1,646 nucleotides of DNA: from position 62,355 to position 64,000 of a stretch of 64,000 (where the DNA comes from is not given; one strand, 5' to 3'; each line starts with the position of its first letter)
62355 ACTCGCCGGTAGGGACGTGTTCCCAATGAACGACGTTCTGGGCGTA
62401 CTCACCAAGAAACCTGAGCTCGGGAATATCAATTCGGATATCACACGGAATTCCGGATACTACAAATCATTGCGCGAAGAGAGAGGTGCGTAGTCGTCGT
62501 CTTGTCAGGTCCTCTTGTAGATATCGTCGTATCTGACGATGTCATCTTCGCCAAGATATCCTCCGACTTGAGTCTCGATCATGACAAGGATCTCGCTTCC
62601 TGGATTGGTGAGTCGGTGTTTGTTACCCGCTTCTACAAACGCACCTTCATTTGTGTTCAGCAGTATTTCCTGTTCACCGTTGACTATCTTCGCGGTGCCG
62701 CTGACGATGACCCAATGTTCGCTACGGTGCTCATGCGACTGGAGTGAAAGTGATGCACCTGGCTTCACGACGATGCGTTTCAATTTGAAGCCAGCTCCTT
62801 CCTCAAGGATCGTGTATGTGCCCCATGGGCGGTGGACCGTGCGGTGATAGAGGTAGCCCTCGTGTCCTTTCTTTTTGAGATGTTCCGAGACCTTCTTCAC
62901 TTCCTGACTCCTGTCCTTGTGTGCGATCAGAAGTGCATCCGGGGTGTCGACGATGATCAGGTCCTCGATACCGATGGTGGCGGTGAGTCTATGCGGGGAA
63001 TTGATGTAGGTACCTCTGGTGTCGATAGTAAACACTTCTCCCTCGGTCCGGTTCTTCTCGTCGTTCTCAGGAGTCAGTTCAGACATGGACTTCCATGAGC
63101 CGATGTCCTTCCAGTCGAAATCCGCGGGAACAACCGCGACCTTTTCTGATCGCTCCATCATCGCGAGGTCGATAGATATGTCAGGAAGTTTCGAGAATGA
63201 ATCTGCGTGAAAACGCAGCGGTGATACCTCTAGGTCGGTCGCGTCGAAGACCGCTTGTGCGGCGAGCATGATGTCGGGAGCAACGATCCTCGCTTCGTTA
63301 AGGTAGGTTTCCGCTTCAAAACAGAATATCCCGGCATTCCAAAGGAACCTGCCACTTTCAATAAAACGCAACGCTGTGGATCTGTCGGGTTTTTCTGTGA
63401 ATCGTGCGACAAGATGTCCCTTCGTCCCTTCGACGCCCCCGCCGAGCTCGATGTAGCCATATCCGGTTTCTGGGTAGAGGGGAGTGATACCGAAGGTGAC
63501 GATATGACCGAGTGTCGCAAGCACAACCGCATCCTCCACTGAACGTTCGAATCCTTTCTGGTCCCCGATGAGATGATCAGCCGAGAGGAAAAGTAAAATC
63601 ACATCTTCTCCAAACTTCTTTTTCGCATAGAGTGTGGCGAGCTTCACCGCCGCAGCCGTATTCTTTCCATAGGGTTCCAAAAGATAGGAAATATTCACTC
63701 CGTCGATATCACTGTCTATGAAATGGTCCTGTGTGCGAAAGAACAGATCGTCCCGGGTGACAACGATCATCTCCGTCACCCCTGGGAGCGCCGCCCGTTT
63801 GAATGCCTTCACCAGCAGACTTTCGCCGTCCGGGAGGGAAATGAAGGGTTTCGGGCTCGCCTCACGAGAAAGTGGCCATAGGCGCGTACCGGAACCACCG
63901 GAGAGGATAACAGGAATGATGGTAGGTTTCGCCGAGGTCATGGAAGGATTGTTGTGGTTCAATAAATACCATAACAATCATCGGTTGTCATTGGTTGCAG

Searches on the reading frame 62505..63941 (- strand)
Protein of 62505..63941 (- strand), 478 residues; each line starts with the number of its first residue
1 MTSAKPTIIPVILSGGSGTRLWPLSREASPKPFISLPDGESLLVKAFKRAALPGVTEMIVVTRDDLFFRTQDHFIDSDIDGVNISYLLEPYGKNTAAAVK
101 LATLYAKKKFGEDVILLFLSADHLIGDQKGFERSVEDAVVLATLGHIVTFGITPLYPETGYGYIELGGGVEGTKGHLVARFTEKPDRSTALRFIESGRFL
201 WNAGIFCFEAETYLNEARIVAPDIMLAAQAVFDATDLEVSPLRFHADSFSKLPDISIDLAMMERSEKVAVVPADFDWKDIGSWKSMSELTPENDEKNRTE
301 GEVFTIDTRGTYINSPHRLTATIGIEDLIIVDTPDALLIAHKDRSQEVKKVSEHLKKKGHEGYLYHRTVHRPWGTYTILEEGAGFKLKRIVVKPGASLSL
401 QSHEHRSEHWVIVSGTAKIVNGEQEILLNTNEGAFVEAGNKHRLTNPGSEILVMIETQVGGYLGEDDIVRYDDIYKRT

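Call 36: list_cluster_members(proteins=[window:62505-63941:-, window:27988-29859:+, window:3117-5273:+, window:52182-52958:+, window:57444-58511:+, window:50156-51172:+, window:60264-61592:+, window:6292-7743:+])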
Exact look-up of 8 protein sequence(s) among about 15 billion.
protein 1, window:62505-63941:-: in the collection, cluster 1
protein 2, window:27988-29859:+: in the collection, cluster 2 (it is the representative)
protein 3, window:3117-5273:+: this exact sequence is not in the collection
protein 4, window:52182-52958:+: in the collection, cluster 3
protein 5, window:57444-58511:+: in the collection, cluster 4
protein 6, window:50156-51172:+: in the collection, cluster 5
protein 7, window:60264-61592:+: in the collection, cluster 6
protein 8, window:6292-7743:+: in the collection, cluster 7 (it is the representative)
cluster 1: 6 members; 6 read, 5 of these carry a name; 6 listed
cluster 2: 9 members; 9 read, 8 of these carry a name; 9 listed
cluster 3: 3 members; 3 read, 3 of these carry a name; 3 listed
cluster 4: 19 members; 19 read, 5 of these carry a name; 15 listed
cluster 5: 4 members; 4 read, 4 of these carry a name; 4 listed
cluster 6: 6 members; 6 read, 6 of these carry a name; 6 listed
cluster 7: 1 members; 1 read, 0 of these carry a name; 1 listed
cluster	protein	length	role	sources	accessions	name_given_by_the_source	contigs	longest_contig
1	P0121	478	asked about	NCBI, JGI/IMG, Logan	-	mannose-1-phosphate guanylyltransferase/mannose-6-phosphate isomerase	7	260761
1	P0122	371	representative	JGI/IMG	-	mannose-1-phosphate guanylyltransferase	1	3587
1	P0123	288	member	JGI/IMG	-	mannose-1-phosphate guanylyltransferase/mannose-6-phosphate isomerase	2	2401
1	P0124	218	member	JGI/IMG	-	mannose-1-phosphate guanylyltransferase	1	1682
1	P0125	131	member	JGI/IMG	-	mannose-1-phosphate guanylyltransferase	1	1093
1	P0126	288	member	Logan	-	-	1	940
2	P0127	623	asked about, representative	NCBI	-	-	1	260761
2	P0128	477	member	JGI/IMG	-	asparagine synthase (glutamine-hydrolysing)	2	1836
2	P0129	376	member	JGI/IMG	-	asparagine synthase (glutamine-hydrolysing)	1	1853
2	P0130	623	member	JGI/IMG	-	asparagine synthase (glutamine-hydrolysing)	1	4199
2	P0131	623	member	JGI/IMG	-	asparagine synthase (glutamine-hydrolysing)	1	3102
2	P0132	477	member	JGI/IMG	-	asparagine synthase (glutamine-hydrolysing)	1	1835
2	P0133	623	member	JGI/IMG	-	asparagine synthase (glutamine-hydrolysing)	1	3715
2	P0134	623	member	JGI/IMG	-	asparagine synthase (glutamine-hydrolysing)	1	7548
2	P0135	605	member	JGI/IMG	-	asparagine synthase (glutamine-hydrolysing)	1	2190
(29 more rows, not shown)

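Call 38: find_encoding_contigs(protein=P0121, flank=10000, max_places=2)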
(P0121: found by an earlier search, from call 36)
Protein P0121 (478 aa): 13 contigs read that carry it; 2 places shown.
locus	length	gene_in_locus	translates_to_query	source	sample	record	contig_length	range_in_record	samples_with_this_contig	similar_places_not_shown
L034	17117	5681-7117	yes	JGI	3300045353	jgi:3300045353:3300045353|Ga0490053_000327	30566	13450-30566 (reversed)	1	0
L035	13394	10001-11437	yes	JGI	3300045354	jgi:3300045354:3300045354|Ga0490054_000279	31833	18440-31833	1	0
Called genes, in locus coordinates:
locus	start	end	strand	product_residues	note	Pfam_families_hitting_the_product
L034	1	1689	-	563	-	?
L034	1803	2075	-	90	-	-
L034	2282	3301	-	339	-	PF01565:FAD_binding_4, PF02873:MurB_C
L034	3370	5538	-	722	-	PF04932:Wzy_C, PF13432:TPR_16 (faint), PF13424:TPR_12 (weak), PF13428:TPR_14 (faint), PF21033:RMD1-3, PF14559:TPR_19 (weak), PF23914:TPR_CcmH_CycH (weak), PF14559:TPR_19 (weak), +4 more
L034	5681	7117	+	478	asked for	PF00483:NTP_transferase, PF22640:ManC_GMP_beta-helix, PF01050:MannoseP_isomer, PF07883:Cupin_2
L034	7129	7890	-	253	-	PF02348:CTP_transf_3, PF12804:NTP_transf_3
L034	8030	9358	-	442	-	PF00202:Aminotran_3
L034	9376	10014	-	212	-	-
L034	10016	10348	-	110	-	-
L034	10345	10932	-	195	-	PF02698:DUF218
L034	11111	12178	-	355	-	PF03102:NeuB, PF08666:SAF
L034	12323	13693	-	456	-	PF01177:Asp_Glu_race (faint)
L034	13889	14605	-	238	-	PF00106:adh_short, PF01370:Epimerase (weak), PF08659:KR (weak), PF13561:adh_short_C2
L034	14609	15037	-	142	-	PF01575:MaoC_dehydratas, PF13452:FAS1_DH_region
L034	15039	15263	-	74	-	PF00550:PP-binding (weak)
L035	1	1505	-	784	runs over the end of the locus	PF10101:DUF2339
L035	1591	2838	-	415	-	PF07690:MFS_1, PF00083:Sugar_tr, PF12832:MFS_1_like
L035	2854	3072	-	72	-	PF07866:DUF1653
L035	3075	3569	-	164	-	PF12643:MazG-like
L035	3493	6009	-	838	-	PF07517:SecA_DEAD, PF01043:SecA_PP_bind, PF21090:P-loop_SecA, PF07516:SecA_SW, PF02810:SEC-C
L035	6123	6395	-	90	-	-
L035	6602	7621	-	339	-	PF01565:FAD_binding_4, PF02873:MurB_C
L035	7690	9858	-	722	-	PF04932:Wzy_C, PF13432:TPR_16 (faint), PF13424:TPR_12 (weak), PF13428:TPR_14 (faint), PF21033:RMD1-3, PF14559:TPR_19 (weak), PF23914:TPR_CcmH_CycH (weak), PF14559:TPR_19 (weak), +4 more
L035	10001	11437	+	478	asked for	PF00483:NTP_transferase, PF22640:ManC_GMP_beta-helix, PF01050:MannoseP_isomer, PF07883:Cupin_2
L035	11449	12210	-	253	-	PF02348:CTP_transf_3, PF12804:NTP_transf_3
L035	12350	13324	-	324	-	PF00202:Aminotran_3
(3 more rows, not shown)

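Call 39: find_homologous_proteins(query=L035:3493-6009:-, max_evalue=1e-50)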
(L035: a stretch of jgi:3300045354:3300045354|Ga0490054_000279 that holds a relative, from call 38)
Query L035:3493-6009:- (838 aa): 8000 proteins with E <= 1e-50 among 8000 candidates; the best 120 are listed.
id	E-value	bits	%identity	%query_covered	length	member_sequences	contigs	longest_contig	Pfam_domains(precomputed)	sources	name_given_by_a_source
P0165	0.0e+0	1750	93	100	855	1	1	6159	PF07517.21,PF07516.19,PF21090.4,PF02810.22,PF01043.27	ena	-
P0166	0.0e+0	1746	93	100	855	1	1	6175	PF07517.21,PF07516.19,PF21090.4,PF02810.22,PF01043.27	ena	-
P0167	0.0e+0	1706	91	100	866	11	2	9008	PF07517.21,PF07516.19,PF21090.4,PF02810.22,PF01043.27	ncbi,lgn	-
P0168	0.0e+0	1691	90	99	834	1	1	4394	PF07517.21,PF07516.19,PF21090.4,PF02810.22,PF01043.27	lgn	-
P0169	0.0e+0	1685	90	99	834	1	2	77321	PF07517.21,PF07516.19,PF21090.4,PF02810.22,PF01043.27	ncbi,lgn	-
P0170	0.0e+0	1681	91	99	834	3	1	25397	PF07517.21,PF07516.19,PF21090.4,PF02810.22,PF01043.27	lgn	-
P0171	0.0e+0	1552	83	99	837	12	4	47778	PF07517.21,PF07516.19,PF21090.4,PF02810.22,PF01043.27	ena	-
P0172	0.0e+0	1548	84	99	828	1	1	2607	PF07517.21,PF07516.19,PF21090.4,PF02810.22,PF01043.27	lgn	-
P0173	0.0e+0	1542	81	99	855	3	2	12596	PF07517.21,PF07516.19,PF21090.4,PF02810.22,PF01043.27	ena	-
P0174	0.0e+0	1538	83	99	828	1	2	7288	PF07517.21,PF07516.19,PF21090.4,PF02810.22,PF01043.27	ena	-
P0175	0.0e+0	1538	83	99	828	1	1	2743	PF07517.21,PF07516.19,PF21090.4,PF02810.22,PF01043.27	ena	-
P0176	0.0e+0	1537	83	99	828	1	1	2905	PF07517.21,PF07516.19,PF21090.4,PF02810.22,PF01043.27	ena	-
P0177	0.0e+0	1537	83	99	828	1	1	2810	PF07517.21,PF07516.19,PF21090.4,PF02810.22,PF01043.27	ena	-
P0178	0.0e+0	1537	83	99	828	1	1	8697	PF07517.21,PF07516.19,PF21090.4,PF02810.22,PF01043.27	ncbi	-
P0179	0.0e+0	1537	83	99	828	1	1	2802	PF07517.21,PF07516.19,PF21090.4,PF02810.22,PF01043.27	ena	-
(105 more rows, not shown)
